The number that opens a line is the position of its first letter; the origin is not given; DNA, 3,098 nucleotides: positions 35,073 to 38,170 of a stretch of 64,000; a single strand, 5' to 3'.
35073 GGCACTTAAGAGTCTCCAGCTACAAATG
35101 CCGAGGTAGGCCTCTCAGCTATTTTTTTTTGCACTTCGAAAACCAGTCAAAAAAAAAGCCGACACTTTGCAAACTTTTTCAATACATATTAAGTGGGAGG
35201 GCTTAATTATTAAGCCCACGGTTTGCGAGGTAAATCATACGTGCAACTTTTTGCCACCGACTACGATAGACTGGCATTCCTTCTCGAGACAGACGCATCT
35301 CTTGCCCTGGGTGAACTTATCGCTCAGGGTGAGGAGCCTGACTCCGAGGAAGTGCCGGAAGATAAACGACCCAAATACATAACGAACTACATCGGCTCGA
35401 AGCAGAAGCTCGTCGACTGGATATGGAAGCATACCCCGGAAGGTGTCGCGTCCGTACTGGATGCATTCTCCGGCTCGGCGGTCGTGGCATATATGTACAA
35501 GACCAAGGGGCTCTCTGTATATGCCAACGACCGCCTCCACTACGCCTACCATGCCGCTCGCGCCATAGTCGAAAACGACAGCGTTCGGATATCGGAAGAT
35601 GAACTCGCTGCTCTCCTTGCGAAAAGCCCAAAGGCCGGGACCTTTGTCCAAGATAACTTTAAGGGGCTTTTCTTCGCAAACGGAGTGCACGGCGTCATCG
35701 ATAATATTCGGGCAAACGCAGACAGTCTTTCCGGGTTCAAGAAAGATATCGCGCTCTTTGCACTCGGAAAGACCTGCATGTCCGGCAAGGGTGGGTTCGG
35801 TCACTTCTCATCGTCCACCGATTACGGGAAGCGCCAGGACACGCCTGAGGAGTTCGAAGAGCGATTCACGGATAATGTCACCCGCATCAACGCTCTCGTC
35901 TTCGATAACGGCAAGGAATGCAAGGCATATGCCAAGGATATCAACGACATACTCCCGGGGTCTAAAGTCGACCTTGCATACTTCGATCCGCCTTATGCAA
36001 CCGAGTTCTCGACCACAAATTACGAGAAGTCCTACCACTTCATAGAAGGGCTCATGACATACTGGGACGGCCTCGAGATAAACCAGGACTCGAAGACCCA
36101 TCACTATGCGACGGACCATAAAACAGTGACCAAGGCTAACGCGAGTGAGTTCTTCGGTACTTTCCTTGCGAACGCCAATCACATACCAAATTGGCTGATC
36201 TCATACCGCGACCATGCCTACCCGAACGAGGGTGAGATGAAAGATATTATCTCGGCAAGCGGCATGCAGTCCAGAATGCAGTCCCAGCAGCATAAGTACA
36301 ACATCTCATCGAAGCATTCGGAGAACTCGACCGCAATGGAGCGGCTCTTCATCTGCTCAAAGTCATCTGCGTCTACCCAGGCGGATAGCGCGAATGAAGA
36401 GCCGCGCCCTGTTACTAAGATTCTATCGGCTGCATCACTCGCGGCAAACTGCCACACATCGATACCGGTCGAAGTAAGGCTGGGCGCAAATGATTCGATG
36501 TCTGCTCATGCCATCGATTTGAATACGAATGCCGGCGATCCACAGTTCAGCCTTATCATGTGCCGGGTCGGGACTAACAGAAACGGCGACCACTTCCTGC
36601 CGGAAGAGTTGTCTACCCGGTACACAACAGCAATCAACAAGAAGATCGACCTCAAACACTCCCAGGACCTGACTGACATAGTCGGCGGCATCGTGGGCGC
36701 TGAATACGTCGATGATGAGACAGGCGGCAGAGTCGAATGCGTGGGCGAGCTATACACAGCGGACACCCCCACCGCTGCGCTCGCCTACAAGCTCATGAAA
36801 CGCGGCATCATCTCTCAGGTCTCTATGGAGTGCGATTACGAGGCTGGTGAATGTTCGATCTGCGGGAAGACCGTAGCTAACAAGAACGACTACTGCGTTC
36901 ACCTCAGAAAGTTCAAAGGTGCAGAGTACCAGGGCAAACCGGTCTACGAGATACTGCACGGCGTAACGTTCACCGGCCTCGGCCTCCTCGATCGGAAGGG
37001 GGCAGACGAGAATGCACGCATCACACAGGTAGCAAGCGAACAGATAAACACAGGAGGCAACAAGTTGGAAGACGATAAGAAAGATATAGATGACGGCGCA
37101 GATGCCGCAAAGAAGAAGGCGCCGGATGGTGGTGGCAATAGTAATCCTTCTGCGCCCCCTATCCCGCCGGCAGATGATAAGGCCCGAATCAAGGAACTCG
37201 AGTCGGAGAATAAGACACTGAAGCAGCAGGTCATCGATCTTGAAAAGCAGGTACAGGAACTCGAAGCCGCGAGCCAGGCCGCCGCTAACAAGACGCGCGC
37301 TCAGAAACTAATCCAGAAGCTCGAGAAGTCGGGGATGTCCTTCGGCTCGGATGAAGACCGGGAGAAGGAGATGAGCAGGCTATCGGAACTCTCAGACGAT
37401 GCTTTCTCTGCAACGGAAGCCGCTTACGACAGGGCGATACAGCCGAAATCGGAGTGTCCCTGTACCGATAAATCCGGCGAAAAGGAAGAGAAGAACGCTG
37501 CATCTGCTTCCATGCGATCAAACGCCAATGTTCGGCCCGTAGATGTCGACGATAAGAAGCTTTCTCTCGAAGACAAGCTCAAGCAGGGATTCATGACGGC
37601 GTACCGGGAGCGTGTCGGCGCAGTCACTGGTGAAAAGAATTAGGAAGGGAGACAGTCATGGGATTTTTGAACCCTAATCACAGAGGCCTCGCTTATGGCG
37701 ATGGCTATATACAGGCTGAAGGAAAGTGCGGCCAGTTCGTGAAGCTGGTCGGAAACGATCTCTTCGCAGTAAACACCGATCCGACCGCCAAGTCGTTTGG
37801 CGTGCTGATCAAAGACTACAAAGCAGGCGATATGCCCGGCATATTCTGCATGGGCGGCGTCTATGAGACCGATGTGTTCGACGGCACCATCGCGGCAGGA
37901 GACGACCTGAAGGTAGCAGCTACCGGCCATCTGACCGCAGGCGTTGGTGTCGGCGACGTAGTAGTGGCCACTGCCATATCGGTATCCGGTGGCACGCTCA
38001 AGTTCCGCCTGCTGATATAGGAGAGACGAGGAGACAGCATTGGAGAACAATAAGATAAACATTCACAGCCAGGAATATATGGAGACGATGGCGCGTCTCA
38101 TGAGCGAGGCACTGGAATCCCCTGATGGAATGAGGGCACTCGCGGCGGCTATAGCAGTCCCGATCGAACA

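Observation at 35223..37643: Dam-like N6-adenine methyltransferase fused in-frame to the prohead protease/scaffold: candidate capsid-packaged anti-restriction methylase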

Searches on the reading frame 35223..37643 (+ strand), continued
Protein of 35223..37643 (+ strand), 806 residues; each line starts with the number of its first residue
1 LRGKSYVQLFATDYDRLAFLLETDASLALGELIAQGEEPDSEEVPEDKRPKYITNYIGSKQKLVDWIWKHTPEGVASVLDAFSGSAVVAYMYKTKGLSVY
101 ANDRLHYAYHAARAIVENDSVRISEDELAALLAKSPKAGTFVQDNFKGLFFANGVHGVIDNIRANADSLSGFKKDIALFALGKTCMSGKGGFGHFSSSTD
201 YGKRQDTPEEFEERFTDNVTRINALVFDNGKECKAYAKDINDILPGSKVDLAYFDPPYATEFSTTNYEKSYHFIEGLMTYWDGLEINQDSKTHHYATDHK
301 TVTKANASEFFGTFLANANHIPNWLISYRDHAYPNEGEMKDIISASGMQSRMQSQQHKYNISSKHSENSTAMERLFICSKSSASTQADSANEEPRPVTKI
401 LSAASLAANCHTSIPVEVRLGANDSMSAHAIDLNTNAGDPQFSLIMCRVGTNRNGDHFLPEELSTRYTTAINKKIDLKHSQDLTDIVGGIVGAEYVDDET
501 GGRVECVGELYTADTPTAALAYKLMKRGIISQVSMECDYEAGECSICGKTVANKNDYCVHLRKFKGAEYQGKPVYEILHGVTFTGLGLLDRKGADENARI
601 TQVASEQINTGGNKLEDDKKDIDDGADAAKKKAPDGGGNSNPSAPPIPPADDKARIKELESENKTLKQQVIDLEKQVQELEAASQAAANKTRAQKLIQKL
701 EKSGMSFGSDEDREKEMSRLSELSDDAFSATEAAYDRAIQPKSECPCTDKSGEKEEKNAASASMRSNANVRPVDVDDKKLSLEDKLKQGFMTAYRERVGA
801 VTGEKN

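Call 12: find_encoding_contigs(protein=P0001, flank=10000, max_places=3)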
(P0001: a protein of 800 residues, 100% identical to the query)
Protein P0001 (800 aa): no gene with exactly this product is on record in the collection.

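Call 13: find_encoding_contigs(protein=P0054, flank=10000, max_places=2)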
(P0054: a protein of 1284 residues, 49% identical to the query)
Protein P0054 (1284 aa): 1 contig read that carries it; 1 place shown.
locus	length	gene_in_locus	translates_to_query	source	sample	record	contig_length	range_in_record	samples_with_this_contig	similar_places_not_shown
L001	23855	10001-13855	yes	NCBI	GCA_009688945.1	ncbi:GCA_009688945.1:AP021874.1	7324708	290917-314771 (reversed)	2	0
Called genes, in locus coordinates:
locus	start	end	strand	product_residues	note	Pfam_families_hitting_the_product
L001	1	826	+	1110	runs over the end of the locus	PF01807:Zn_ribbon_DnaG (weak), PF08275:DNAG_N (weak)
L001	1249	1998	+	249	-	-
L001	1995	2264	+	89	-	-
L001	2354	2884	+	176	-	-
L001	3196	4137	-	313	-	PF02899:Phage_int_SAM_1 (weak), PF00589:Phage_integrase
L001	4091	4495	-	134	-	-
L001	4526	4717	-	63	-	-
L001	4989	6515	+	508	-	PF17289:Terminase_6C (faint)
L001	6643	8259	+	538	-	PF06074:Portal_Mu (weak), PF04860:Phage_portal (weak)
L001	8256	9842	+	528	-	PF04233:Phage_Mu_F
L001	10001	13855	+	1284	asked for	PF02086:MethyltransfD12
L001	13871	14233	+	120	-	-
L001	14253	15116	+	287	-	-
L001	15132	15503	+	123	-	-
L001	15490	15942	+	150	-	-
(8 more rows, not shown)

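Call 45: find_encoding_contigs(protein=P0044, flank=6000, max_places=1)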
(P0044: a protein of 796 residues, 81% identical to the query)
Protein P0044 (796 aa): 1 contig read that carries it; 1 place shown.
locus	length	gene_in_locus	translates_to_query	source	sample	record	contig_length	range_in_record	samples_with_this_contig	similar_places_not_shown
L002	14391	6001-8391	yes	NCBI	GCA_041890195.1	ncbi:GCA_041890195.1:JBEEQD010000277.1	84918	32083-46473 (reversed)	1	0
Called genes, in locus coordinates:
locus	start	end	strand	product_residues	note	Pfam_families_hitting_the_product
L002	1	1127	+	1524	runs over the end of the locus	PF04233:Phage_Mu_F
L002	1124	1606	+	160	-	-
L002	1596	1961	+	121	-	-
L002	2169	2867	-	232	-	PF13884:Peptidase_S74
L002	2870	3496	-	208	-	-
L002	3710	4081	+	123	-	-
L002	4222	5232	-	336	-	PF08867:FRG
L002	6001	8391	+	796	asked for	PF02086:MethyltransfD12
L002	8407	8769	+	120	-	-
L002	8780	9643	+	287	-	-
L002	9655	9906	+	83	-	-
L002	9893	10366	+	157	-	-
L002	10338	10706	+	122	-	-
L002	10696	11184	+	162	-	-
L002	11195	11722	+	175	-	-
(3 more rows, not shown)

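Call 46: find_encoding_contigs(protein=P0002, flank=6000, max_places=1)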
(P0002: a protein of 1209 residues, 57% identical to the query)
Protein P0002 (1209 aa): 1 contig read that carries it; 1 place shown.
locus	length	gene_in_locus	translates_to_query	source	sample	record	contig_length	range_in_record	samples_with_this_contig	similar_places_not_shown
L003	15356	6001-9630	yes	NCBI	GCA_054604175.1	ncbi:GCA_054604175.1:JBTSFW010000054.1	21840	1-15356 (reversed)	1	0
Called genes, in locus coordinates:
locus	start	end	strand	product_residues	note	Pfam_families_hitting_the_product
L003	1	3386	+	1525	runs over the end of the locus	PF04233:Phage_Mu_F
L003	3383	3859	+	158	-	-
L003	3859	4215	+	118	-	-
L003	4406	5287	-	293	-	PF00561:Abhydrolase_1, PF12146:Hydrolase_4, PF12697:Abhydrolase_6, PF12695:Abhydrolase_5 (weak)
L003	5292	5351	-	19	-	-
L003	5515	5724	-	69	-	-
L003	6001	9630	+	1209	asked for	PF02086:MethyltransfD12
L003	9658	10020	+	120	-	-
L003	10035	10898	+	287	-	-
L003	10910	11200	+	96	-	-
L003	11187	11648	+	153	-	-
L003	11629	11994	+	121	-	-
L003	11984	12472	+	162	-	-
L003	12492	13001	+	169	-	-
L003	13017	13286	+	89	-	-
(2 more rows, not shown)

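Call 47: find_encoding_contigs(protein=P0083, flank=6000, max_places=1)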
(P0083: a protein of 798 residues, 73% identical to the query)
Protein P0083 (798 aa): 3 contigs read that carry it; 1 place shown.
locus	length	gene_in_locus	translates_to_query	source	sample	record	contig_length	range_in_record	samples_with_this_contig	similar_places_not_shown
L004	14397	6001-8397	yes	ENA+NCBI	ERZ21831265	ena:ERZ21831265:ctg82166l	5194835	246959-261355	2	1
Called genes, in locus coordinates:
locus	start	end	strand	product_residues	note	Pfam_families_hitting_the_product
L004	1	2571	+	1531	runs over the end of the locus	PF04233:Phage_Mu_F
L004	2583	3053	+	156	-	-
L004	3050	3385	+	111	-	-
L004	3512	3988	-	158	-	-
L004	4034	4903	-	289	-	-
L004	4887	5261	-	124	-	-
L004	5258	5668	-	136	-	PF01527:HTH_Tnp_1 (weak)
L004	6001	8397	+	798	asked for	PF02086:MethyltransfD12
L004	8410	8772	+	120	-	-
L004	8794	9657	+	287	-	-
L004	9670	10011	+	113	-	-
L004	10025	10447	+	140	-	-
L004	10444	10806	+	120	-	-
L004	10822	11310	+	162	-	-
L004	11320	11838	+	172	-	-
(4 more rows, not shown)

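Call 48: find_encoding_contigs(protein=P0023, flank=6000, max_places=1)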
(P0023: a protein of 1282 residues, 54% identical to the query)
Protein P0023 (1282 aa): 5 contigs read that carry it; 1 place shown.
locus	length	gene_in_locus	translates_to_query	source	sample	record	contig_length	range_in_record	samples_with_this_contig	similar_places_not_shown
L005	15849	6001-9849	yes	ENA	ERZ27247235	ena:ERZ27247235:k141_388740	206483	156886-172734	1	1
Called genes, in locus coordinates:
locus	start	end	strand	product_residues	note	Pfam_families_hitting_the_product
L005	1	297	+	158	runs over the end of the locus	-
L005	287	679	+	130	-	-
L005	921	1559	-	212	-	-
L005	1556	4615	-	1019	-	PF02384:N6_Mtase, PF20473:MmeI_Mtase, PF07669:Eco57I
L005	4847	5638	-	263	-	-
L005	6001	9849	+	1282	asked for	PF02086:MethyltransfD12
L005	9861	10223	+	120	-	-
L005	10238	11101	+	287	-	-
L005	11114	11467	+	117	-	-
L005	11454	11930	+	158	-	-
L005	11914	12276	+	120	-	-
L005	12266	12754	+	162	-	-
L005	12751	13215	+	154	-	-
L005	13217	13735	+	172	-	-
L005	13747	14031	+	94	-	-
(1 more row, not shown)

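Call 53: search_protein_families(library=ncbifam, proteins=[window:35223-37643:+], max_evalue=0.001)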
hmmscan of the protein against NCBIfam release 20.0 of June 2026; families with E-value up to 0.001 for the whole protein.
window:35223-37643:+ (806 aa): 1 family
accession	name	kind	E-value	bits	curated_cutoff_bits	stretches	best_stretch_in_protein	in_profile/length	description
TIGR00571.1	dam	subfamily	9.4e-06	25.5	114.85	0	55-110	6-62/267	Dam family site-specific DNA-(adenine-N6)-methyltransferase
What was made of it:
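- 35388..36377 (+): D12-class (alpha-type) N6-adenine DNA methyltransferase domain, aa 56 to about 385. Below the Dam subfamily cut-off (call 53).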

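Call 57: list_cluster_members(proteins=[P0001, P0083, P0124])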
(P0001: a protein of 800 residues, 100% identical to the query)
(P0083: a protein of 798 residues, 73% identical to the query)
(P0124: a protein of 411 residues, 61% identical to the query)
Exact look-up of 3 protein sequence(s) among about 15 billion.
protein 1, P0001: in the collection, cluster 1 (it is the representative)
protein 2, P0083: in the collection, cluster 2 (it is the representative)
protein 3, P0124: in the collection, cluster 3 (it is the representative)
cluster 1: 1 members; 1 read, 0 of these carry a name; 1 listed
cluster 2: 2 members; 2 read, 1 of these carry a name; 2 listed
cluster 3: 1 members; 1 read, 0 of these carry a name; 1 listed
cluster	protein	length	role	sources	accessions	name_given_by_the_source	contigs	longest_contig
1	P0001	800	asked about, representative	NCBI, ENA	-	-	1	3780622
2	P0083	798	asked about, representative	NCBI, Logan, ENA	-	-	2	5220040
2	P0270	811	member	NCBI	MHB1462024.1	MAG: DNA adenine methylase [Armatimonadota bacterium]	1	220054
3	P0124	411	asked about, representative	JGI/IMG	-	-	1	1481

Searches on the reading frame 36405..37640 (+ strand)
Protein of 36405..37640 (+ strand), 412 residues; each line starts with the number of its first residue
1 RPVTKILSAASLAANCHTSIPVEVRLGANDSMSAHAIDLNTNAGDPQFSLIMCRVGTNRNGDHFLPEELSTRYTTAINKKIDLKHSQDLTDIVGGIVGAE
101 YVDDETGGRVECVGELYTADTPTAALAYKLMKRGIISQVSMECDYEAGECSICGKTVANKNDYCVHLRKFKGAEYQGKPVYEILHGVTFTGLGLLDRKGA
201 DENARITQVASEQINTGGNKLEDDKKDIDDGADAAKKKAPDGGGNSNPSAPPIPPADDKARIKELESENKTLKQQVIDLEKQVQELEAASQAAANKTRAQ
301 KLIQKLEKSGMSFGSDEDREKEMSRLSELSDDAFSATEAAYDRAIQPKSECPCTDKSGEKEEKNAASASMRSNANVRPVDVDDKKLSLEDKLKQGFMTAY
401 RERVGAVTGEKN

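Call 27: predict_structure(alignment_id=A1)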
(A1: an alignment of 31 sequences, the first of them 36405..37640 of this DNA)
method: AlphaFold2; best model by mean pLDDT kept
length: 412 residues; sequences in the alignment: 31
mean_pLDDT: 54.3   pTM: 0.26
mean pLDDT of the five models: 54.3, 53.2, 52.6, 52.4, 49.6
residues with pLDDT >= 90: 8; 70-90: 129; 50-70: 72; < 50: 203
segments of 3 or more residues with pLDDT < 50: 1-57, 73-95, 134-144, 186-255, 349-384, 410-412
pLDDT, mean of each block of 10 residues (from residue 1): 27 27 30 30 37 46 58 37 33 48 56 52 53 48 58 81 85 79 55 34 29 28 27 33 36 58 87 91 85 83 85 83 85 85 66 34 33 37 54 78 61 38
secondary structure, 60 per line:
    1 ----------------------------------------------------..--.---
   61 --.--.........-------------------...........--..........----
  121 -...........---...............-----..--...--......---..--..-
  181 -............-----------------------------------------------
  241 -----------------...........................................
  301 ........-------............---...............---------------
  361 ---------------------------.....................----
elements in order: H66-74 E94-104 E107-116 H122-132 E136-150 H165-170 E182-193 H258-308 H316-327 H331-345 H388-408
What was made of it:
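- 37176..37328 (+): Long alpha-helix / coiled coil, aa 652-702. AF2 helix at fragment residues 258-308, pLDDT 83-91 (call 27).
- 37566..37628 (+): Conserved C-terminal helix, aa 782-802; candidate capsid-protein-binding end of the scaffold (inferred). AF2 helix at fragment residues 388-408 (call 27).
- On Nested protease/scaffold gene (Mu I/Z, lambda C/Nu3 type): A long confident helix at aa 652-702 and further helices (call 27).
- The helix at aa 652-702 is confident (call 27).
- Tried and rejected: The first structure model, built on 31 close homologues, was poor for the protease (pLDDT about 50; call 27).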

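Call 58: find_related_loci(query=A1, collection=genome_contigs, flank=3000)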
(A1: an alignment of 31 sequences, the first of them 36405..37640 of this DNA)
Query A1 (412 aa) in genome_contigs; peptide patterns used: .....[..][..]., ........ (x = any residue, [..] = any of these).
249 stretches matched a pattern; 144 encode a relative of the query (tblastn E <= 1e-3); the best 80 are kept; 80 distinct loci.
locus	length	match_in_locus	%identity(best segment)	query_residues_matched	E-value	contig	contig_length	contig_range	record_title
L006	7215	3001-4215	70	8-412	0e+0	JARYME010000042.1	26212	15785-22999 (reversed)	MAG: Armatimonadota bacterium isolate A05DMB-I-24 NODE_42_length_26212_cov_4.023570, whole genome shotgun sequence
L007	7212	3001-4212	71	9-405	0e+0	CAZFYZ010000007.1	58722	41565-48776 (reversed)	MAG TPA_asm: uncultured bacterium isolate SRP294416_co1_116 genome assembly, contig: NODE_681_length_58722_cov_5.984233,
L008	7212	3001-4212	71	9-405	0e+0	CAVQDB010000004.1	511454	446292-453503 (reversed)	MAG: uncultured Armatimonadetes bacterium isolate MFD02416.bin.3.344 genome assembly, contig: contig_61408, whole genome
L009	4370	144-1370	70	10-412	0e+0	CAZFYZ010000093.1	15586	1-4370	MAG TPA_asm: uncultured bacterium isolate SRP294416_co1_116 genome assembly, contig: NODE_7774_length_15586_cov_5.355998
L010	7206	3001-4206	73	8-405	0e+0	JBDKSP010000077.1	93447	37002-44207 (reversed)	MAG: Armatimonadota bacterium isolate 6_bin.213 c_000001014087, whole genome shotgun sequence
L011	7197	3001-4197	71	8-405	0e+0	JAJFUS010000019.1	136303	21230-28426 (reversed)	MAG: bacterium isolate bin.50 k141_950866, whole genome shotgun sequence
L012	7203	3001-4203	68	9-406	0e+0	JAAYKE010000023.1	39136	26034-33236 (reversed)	MAG: Armatimonadota bacterium isolate AS10tlH2TH_383 43420_AS10, whole genome shotgun sequence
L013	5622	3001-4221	71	9-405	0e+0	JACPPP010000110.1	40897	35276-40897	MAG: Armatimonadetes bacterium isolate NC_groundwater_630_Ag_B-0.1um_56_30 B_1_S1_Biohub_coassembly_k141_1647425, whole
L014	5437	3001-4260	65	8-412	0e+0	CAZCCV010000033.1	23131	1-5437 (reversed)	MAG TPA_asm: uncultured bacterium isolate binchicken_co39_285 genome assembly, contig: NODE_5350_length_23131_cov_10.062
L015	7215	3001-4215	68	13-405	1e-180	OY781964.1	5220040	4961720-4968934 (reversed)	MAG: Armatimonadota bacterium isolate 4fa1d893-657a-425b-bdcb-33dea01a3015 genome assembly, chromosome: 1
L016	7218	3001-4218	61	13-410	6e-166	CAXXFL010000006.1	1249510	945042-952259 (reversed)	MAG: bacterium isolate 752fb81a-13fd-4ee9-82f2-ea19cd7f7e31 genome assembly, contig: contig_6, whole genome shotgun sequ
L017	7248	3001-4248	60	1-410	3e-161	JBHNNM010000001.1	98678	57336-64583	MAG: Gammaproteobacteria bacterium isolate J21416_BXG_013-Gamma1 NODE_1_length_98678_cov_30.663119, whole genome shotgun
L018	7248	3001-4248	58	1-410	6e-161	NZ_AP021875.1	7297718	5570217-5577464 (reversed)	Desulfosarcina widdelii strain PP31 chromosome, complete genome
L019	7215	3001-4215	61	13-411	2e-160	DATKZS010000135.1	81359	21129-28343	MAG TPA_asm: bacterium isolate SMAG_U14251 k141_841387, whole genome shotgun sequence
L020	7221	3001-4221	60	1-405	1e-157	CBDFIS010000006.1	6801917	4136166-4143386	MAG: Bryobacterales bacterium isolate bc932d13-f3e1-476a-a82d-8314761e2f96 genome assembly, contig: contig_6, whole geno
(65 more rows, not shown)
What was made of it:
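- Tried and rejected: The nearest relatives are Armatimonadota MAGs (calls 12, 57, 58).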

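Call 59: find_related_loci(query=A1, collection=viral_contigs, flank=3000)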
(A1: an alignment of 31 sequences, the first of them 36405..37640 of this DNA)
Query A1 (412 aa) in viral_contigs; peptide patterns used: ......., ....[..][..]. (x = any residue, [..] = any of these).
307 stretches matched a pattern; 158 encode a relative of the query (tblastn E <= 1e-3); the best 80 are kept; 80 distinct loci.
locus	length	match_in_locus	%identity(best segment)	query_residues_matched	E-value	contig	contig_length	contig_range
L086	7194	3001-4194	81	8-412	0e+0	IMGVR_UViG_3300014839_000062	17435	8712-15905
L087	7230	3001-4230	70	15-412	0e+0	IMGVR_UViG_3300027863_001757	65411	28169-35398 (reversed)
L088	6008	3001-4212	70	9-405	0e+0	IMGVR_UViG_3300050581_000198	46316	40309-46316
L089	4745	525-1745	71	9-405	0e+0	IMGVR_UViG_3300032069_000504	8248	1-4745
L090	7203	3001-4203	68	9-406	0e+0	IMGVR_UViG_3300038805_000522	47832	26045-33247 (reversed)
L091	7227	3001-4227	72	9-407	0e+0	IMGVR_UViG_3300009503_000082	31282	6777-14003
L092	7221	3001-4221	71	9-405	0e+0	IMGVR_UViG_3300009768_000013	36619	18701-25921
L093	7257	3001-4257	69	1-406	0e+0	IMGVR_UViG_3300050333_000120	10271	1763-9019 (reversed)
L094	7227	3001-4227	70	9-412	0e+0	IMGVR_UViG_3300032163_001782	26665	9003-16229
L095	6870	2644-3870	70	9-412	0e+0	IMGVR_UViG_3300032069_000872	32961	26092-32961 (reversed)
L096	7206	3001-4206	68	9-406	7e-179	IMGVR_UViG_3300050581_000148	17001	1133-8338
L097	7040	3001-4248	60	1-410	3e-161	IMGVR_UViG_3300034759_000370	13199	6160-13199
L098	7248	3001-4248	60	1-410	4e-161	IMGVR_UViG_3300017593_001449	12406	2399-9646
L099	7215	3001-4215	61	13-411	2e-160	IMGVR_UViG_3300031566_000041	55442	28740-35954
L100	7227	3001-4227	58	8-410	6e-155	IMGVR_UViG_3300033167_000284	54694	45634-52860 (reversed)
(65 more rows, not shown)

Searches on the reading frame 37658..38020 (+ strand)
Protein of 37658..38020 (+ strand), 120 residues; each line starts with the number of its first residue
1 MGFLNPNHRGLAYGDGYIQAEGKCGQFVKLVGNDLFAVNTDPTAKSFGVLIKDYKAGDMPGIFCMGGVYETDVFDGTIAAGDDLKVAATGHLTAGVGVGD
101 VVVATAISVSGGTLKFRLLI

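Call 3: search_protein_families(library=pfam, proteins=[window:37658-38020:+], max_evalue=0.01)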
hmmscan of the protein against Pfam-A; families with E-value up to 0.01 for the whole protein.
window:37658-38020:+ (120 aa): 0 families

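Call 4: search_protein_families(library=phrogs, proteins=[window:37658-38020:+], max_evalue=0.01)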
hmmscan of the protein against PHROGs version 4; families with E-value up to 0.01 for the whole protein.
window:37658-38020:+ (120 aa): 1 family
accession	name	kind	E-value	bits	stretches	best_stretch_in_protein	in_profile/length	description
phrog_673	-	head and packaging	2.2e-08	35.3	1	25-111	33-117/260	head scaffolding protein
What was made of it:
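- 37658..38020 (+): Conserved 120-aa head gene (decoration or accessory protein; identity unresolved). phrog_673, E 2.2e-8 (call 4).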

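Call 53: search_protein_families(library=ncbifam, proteins=[window:37658-38020:+], max_evalue=0.001)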
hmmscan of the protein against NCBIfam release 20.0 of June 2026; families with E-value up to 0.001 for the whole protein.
window:37658-38020:+ (120 aa): 0 families
